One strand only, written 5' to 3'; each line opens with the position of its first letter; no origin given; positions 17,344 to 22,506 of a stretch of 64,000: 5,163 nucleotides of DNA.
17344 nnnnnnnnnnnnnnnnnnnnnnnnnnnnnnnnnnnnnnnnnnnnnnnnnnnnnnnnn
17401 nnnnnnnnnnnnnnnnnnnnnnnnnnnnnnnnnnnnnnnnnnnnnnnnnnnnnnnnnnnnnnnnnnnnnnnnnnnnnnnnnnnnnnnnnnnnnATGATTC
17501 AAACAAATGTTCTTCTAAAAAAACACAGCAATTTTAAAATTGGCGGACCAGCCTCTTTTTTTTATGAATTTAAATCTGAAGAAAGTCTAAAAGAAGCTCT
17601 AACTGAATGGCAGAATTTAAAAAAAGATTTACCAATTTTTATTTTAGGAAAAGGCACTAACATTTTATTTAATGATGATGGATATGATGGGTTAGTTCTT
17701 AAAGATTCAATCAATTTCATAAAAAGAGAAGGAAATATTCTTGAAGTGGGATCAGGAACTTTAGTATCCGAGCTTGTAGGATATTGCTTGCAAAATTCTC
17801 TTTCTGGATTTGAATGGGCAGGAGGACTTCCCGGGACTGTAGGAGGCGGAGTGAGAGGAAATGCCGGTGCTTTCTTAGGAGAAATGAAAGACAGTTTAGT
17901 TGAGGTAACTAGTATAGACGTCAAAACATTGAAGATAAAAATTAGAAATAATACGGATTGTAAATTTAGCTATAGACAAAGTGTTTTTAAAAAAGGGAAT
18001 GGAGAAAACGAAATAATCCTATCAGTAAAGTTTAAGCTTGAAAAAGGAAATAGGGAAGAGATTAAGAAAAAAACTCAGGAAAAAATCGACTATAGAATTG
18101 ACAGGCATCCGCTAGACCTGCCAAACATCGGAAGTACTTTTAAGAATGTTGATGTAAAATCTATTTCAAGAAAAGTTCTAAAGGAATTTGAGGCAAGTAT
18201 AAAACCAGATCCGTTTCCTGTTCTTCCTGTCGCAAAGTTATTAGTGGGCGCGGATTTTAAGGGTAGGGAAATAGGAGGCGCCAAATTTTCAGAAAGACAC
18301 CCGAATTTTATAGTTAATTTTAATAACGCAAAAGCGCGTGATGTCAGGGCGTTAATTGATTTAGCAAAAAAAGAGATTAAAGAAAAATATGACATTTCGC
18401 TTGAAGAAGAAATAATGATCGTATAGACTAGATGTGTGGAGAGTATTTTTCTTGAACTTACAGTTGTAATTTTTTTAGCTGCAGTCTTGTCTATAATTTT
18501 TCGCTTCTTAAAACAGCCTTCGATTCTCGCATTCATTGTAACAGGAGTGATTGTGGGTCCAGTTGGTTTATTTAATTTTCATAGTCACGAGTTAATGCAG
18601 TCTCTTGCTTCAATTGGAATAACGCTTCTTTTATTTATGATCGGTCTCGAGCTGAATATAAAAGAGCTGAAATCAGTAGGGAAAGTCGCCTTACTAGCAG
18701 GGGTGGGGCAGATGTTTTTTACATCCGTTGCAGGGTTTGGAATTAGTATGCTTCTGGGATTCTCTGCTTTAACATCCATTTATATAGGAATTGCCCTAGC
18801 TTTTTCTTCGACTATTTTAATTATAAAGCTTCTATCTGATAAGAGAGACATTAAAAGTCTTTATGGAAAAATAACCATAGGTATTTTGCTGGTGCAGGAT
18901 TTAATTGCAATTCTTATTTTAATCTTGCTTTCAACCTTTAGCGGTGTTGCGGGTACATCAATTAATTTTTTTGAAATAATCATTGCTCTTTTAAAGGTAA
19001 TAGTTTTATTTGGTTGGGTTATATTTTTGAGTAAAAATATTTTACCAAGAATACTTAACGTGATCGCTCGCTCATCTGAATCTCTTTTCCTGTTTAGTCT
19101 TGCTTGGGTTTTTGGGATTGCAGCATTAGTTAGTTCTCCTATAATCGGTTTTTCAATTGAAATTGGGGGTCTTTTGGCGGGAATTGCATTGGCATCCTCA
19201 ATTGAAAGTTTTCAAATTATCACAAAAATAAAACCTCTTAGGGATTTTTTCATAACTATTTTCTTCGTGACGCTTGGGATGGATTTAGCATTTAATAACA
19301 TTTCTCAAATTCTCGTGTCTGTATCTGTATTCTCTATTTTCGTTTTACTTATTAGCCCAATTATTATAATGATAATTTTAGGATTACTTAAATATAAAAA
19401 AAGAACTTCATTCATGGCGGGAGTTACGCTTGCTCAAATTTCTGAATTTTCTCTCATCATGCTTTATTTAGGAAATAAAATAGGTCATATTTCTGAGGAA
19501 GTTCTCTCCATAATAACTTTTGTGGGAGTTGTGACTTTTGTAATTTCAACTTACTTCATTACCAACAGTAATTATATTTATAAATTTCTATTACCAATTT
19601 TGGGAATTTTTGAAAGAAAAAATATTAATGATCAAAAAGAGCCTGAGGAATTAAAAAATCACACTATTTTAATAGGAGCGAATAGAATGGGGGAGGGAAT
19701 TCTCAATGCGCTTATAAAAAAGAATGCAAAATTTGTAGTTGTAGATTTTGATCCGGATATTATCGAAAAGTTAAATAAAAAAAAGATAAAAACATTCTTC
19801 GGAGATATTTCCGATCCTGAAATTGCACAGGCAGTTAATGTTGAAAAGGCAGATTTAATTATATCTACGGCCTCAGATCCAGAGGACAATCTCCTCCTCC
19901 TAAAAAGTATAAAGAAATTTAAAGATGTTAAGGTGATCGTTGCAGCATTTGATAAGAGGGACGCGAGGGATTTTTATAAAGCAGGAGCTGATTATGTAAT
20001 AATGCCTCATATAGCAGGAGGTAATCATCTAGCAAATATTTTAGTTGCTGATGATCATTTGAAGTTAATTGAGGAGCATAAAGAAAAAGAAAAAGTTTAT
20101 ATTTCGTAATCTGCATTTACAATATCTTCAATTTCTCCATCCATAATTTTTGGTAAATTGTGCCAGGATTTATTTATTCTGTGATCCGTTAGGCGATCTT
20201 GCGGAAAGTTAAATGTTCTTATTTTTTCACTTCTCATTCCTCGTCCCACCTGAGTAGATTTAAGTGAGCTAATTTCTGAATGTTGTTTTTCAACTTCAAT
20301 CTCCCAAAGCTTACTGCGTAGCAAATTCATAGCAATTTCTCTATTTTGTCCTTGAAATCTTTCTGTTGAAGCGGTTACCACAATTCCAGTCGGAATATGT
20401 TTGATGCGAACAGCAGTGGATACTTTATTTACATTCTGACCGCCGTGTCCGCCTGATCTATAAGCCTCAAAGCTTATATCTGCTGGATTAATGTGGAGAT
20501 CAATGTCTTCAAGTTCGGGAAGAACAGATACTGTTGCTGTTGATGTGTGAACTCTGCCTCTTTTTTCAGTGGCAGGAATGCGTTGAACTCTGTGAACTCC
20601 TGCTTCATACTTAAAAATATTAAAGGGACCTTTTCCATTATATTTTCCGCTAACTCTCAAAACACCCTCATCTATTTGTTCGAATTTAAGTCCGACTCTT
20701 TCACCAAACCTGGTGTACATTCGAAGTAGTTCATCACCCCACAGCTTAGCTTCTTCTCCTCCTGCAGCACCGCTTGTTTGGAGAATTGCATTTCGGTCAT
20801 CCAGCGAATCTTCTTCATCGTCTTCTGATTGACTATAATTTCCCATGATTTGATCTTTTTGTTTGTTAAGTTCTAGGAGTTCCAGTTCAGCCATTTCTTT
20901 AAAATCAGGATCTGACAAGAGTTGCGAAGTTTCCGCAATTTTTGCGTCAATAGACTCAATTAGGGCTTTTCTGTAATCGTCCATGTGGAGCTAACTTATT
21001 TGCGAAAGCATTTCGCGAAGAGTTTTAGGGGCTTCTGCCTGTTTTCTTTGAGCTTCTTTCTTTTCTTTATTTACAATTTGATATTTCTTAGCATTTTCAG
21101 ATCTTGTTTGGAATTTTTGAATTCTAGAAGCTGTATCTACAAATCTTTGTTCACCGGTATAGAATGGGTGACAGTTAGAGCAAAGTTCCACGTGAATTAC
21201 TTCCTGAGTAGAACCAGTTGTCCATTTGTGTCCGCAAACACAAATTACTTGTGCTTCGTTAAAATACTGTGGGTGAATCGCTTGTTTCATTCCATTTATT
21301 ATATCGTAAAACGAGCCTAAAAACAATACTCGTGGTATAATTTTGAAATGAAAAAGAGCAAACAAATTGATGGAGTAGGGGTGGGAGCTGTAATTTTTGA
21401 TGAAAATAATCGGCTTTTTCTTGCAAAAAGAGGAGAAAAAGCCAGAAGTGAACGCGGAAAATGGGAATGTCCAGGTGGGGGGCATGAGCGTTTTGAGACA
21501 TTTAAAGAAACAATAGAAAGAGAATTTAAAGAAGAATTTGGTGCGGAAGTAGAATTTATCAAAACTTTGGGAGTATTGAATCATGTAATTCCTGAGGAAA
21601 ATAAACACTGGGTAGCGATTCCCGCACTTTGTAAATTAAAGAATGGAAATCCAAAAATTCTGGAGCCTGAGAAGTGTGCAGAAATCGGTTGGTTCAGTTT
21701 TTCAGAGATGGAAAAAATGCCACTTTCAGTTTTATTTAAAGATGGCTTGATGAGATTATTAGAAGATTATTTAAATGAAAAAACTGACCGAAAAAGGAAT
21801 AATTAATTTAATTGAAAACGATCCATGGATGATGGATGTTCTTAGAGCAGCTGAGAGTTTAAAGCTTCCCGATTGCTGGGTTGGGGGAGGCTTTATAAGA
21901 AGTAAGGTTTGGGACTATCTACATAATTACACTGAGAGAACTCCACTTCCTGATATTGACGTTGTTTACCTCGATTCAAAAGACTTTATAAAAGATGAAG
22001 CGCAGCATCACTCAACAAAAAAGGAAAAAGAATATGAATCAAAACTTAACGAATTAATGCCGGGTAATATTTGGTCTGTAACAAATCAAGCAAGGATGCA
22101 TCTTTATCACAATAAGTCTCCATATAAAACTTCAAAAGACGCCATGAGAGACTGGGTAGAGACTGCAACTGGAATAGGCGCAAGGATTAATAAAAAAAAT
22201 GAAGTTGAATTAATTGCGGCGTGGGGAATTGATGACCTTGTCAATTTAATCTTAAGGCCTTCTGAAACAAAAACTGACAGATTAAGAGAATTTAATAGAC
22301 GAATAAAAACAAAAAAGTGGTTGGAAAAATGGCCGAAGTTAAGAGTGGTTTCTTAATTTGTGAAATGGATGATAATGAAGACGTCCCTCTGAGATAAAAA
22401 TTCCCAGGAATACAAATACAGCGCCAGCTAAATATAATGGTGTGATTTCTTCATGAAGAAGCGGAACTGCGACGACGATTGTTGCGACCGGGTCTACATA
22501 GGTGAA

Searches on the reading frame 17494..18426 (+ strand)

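Call 57: search_protein_families(library=pfam, proteins=[window:17494-18426:+], max_evalue=0.0001)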
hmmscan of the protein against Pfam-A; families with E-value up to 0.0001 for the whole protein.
window:17494-18426:+ (310 aa): 2 families
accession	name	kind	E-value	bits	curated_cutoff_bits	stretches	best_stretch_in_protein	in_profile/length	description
PF02873.21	MurB_C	-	1.1e-23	83.7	27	1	189-310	1-99/99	UDP-N-acetylenolpyruvoylglucosamine reductase, C-terminal domain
PF01565.28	FAD_binding_4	-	3.2e-12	46.8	26.4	1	24-142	5-130/139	FAD binding domain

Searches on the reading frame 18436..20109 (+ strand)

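Call 57: search_protein_families(library=pfam, proteins=[window:18436-20109:+], max_evalue=0.0001)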
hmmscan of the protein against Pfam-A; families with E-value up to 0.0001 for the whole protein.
window:18436-20109:+ (557 aa): 2 families
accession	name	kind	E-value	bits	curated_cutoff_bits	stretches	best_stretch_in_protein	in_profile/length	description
PF00999.27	Na_H_Exchanger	-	1.7e-50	172.4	26.2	1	14-372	3-366/375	Sodium/hydrogen exchanger, transmembrane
PF02254.24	TrkA_N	-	4.9e-25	88.5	23.8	1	411-524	2-116/116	TrkA-N domain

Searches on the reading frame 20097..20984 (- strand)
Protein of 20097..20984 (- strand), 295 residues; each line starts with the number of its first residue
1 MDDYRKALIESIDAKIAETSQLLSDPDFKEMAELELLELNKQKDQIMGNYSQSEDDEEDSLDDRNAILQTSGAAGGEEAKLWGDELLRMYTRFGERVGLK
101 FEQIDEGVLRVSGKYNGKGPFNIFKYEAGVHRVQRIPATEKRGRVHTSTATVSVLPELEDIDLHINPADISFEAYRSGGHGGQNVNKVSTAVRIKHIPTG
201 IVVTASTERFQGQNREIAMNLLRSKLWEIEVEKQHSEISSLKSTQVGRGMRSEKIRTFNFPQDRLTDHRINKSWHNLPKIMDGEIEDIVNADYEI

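Call 57: search_protein_families(library=pfam, proteins=[window:20097-20984:-], max_evalue=0.0001)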
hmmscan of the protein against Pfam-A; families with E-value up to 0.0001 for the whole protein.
window:20097-20984:- (295 aa): 2 families
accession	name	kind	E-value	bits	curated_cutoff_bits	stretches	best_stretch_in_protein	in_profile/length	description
PF00472.26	RF-1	-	3.4e-36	124.1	35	1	159-269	1-116/116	RF-1 domain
PF03462.23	PCRF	-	1.5e-34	119.9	24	1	10-152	45-194/194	PCRF domain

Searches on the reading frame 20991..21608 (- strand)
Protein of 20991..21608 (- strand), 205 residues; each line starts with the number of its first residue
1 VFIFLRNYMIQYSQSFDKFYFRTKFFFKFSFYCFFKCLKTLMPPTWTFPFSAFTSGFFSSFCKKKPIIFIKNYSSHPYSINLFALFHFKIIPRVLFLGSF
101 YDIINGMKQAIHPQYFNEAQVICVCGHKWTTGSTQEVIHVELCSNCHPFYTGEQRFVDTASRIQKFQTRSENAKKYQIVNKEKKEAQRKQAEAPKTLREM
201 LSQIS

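Call 58: search_protein_families(library=pfam, proteins=[window:20991-21608:-], max_evalue=0.0001)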
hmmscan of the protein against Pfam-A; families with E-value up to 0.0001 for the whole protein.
window:20991-21608:- (205 aa): 1 family
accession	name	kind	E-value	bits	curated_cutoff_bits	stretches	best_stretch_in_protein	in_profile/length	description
PF01197.23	Ribosomal_L31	-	6.4e-26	90.8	27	1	107-169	1-63/65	Ribosomal protein L31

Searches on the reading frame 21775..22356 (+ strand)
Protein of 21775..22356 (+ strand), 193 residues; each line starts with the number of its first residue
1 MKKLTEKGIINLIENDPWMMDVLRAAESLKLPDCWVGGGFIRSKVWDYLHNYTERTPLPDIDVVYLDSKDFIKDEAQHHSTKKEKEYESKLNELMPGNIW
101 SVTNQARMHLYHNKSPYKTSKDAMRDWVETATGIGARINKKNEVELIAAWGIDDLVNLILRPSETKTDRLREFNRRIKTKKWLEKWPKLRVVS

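Call 58: search_protein_families(library=pfam, proteins=[window:21775-22356:+], max_evalue=0.0001)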
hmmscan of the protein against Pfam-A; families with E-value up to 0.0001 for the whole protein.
window:21775-22356:+ (193 aa): 1 family
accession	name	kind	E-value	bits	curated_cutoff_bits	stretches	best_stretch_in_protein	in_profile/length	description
PF06042.17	NTP_transf_6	-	1.6e-52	178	25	1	25-191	2-159/159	Nucleotidyltransferase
